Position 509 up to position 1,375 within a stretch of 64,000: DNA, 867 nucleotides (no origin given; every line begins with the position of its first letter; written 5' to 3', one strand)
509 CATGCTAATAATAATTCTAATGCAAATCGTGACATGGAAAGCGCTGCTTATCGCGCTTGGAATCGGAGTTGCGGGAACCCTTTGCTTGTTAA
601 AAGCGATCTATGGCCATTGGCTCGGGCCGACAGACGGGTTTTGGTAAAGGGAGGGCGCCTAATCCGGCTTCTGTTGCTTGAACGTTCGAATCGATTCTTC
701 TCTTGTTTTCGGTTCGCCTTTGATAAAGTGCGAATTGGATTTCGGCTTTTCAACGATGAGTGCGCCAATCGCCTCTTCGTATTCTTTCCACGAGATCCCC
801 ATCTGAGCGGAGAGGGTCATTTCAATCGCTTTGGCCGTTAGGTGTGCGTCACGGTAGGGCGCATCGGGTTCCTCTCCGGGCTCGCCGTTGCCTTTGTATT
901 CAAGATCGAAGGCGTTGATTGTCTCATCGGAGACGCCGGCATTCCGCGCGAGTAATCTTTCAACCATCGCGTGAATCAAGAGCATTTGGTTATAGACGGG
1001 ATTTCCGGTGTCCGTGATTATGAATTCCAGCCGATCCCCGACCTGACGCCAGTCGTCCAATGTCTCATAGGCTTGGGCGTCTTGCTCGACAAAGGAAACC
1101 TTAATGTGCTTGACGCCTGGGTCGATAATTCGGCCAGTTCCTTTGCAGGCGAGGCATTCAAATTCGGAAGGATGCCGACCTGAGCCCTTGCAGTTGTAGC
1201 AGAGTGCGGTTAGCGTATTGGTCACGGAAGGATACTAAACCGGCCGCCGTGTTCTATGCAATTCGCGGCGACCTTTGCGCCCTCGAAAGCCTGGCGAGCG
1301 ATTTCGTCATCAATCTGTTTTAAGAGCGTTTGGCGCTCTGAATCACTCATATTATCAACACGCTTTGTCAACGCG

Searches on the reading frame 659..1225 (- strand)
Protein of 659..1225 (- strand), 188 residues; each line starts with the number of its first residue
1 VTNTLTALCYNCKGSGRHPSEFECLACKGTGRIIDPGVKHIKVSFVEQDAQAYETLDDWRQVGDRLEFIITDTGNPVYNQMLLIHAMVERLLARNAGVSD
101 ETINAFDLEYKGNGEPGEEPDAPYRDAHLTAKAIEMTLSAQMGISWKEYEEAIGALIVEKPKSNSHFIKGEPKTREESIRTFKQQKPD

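Call 77: search_protein_families(library=pfam, proteins=[window:659-1225:-], max_evalue=0.001)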
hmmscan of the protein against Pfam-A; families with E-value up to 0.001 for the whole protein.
window:659-1225:- (188 aa): 1 family
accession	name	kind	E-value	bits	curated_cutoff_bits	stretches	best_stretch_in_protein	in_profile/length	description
PF15777.11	Anti-TRAP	-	0.00023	21.5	32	1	3-33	7-42/59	Tryptophan RNA-binding attenuator protein inhibitory protein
